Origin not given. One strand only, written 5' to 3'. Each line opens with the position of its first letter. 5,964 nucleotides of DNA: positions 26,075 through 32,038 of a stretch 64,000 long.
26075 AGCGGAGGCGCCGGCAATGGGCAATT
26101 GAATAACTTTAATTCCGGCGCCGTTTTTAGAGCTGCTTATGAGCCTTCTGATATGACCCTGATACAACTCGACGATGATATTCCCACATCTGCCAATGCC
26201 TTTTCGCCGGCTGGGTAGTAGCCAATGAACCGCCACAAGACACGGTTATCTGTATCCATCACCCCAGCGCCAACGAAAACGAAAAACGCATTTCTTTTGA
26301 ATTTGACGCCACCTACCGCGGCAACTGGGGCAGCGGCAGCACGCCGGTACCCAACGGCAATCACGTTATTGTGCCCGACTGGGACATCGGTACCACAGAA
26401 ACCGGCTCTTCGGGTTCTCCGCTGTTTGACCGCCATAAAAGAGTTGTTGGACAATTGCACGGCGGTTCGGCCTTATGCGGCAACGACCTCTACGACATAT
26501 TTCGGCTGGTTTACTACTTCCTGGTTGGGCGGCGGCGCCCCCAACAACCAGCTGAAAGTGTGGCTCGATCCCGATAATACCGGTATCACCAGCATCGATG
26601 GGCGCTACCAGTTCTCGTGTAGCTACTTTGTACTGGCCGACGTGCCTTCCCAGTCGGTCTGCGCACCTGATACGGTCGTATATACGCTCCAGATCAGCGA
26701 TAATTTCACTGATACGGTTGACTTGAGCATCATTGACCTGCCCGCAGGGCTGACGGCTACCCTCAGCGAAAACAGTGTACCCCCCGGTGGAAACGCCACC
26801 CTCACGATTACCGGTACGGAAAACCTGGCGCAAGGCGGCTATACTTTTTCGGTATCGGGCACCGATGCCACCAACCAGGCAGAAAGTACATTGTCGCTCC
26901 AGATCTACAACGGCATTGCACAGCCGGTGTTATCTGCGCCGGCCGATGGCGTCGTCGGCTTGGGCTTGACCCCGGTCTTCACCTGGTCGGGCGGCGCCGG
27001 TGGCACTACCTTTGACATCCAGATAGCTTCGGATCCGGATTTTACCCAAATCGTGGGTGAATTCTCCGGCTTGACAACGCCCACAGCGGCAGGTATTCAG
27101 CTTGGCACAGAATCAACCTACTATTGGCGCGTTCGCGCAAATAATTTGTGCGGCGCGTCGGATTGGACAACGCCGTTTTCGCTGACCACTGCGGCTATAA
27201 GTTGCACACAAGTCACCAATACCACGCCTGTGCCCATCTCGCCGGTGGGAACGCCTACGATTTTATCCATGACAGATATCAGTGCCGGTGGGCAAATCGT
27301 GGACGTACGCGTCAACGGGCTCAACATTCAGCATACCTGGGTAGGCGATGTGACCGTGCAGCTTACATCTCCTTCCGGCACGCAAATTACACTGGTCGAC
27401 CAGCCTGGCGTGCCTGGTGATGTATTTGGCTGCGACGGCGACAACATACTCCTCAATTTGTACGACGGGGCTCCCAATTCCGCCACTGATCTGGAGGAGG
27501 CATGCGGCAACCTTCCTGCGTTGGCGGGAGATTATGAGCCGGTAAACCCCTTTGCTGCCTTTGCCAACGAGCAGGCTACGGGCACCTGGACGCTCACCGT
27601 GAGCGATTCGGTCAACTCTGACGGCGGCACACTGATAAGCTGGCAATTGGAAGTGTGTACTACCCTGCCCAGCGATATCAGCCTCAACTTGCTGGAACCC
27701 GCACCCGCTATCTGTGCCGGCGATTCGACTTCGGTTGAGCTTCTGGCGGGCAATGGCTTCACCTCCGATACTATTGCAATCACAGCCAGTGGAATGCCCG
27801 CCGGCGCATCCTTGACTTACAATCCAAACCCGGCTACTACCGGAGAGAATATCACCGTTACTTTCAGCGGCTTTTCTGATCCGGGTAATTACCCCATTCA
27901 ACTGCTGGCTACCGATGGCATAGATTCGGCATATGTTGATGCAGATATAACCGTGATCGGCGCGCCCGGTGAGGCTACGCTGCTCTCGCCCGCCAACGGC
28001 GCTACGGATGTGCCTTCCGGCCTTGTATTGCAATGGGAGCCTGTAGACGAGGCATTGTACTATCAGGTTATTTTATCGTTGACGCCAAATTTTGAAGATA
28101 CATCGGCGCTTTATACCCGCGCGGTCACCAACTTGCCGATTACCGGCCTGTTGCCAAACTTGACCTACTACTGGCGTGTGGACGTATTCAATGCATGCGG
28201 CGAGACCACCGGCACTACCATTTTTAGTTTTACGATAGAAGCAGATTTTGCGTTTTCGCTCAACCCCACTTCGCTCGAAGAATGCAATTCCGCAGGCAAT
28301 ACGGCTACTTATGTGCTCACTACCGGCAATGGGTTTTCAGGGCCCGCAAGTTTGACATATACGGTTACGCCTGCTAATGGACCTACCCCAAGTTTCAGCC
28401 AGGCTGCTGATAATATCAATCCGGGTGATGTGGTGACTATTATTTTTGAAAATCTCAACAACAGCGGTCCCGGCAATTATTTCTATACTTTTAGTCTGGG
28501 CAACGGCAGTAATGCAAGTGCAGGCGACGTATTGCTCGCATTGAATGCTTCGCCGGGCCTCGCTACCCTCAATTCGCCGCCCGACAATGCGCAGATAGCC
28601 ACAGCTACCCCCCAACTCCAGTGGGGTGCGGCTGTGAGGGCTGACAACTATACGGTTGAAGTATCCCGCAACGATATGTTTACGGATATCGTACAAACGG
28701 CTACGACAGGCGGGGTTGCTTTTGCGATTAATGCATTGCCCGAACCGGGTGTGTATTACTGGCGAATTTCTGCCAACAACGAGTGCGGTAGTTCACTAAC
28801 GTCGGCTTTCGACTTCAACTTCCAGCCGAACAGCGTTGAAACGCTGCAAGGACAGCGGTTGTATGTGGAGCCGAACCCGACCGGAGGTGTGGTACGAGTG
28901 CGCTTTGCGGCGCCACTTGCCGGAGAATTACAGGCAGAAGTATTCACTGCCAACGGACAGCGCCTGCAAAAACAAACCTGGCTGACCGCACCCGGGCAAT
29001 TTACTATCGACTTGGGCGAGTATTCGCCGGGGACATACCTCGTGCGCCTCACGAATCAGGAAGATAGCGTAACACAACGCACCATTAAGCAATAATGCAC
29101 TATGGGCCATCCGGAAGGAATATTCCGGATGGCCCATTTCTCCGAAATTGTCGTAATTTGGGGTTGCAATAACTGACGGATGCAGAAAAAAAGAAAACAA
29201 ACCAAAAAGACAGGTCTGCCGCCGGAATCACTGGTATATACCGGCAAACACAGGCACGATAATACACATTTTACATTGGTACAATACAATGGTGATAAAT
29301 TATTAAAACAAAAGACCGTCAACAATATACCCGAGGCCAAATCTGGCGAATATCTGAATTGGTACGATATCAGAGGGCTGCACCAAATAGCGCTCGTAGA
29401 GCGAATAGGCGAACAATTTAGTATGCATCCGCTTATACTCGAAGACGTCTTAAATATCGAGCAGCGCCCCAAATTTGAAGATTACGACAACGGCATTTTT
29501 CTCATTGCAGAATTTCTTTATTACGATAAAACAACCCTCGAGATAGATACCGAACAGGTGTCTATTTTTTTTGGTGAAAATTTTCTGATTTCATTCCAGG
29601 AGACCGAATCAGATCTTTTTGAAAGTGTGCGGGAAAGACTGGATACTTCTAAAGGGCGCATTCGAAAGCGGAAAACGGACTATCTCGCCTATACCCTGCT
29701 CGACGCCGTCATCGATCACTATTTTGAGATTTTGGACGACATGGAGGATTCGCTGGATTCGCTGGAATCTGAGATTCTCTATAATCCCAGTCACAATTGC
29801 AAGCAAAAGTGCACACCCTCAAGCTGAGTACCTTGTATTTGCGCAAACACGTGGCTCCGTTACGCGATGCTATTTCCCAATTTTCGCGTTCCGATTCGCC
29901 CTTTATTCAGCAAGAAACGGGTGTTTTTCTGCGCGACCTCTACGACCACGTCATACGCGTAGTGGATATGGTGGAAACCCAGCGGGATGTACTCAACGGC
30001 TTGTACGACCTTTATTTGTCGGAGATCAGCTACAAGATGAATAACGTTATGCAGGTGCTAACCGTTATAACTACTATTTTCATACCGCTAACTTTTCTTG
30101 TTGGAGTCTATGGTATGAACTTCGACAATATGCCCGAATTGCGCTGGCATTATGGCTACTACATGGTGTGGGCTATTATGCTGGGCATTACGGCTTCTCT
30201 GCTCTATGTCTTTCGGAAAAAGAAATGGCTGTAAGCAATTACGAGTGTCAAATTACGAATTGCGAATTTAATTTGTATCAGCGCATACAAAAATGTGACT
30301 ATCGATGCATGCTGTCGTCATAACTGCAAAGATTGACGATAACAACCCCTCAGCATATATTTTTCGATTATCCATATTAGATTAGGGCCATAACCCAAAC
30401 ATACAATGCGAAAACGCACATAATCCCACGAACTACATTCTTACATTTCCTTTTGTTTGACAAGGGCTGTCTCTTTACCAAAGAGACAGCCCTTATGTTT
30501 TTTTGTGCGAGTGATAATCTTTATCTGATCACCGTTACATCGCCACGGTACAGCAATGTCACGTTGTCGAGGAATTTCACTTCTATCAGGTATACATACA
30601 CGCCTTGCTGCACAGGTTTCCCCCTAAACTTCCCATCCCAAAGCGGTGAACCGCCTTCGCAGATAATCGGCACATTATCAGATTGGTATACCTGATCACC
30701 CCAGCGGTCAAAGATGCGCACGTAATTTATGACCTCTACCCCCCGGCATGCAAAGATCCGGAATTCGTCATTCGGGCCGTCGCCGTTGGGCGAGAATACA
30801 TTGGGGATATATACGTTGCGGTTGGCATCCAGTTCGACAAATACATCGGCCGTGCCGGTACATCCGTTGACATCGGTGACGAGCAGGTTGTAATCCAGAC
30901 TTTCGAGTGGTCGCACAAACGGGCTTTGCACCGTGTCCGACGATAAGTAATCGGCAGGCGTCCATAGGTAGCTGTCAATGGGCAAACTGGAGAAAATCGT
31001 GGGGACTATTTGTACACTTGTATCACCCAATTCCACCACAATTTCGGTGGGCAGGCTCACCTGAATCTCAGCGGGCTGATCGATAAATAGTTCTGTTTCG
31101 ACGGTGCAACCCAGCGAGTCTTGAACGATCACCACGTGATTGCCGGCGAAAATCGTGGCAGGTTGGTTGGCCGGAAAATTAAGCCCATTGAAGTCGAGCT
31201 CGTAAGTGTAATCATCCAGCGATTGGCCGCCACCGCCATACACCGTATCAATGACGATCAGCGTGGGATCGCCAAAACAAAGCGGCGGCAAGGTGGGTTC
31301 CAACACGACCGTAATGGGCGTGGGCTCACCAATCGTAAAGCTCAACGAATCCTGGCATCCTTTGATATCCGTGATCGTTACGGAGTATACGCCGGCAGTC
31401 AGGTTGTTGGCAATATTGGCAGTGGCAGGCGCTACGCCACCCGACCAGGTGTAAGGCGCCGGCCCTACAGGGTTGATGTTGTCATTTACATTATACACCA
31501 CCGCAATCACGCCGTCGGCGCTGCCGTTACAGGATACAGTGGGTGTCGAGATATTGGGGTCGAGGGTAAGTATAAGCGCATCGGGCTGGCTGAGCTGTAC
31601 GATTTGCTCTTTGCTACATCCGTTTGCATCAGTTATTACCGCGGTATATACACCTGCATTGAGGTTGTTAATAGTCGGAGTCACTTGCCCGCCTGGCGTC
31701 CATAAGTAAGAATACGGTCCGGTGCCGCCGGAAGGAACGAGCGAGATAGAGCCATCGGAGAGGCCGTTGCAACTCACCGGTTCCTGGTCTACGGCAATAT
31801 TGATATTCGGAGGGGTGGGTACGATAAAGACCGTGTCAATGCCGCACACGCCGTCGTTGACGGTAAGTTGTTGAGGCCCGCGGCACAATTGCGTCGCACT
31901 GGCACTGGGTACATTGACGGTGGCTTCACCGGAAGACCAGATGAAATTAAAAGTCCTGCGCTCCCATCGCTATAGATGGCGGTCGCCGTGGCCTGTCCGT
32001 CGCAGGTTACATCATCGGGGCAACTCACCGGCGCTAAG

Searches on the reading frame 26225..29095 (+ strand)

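Call 72: search_protein_families(library=pfam, proteins=[window:26225-29095:+], max_evalue=0.00001)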
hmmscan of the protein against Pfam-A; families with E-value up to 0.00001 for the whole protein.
window:26225-29095:+ (956 aa): 3 families
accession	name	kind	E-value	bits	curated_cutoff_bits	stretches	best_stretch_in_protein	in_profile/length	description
PF01483.27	P_proprotein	-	1.7e-15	57.3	21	1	366-393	8-35/86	Proprotein convertase P-domain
PF18962.6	Por_Secre_tail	-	1.4e-08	35.4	27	1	883-954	3-74/75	Secretion system C-terminal sorting domain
PF25788.1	Ig_Rha78A_N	-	1.2e-07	32.3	27.4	0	289-324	67-103/105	Rha78A-like, N-terminal immunoglobulin domain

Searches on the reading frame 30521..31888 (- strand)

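Call 72: search_protein_families(library=pfam, proteins=[window:30521-31888:-], max_evalue=0.00001)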
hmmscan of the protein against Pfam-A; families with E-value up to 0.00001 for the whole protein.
window:30521-31888:- (455 aa): 2 families
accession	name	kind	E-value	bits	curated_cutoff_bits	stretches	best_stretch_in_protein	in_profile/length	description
PF13585.12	CHU_C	-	6e-17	62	27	1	361-437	3-72/86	CHU_C Type IX secretion signal domain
PF13573.12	SprB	-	1.2e-14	54.1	28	1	33-67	2-36/37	SprB repeat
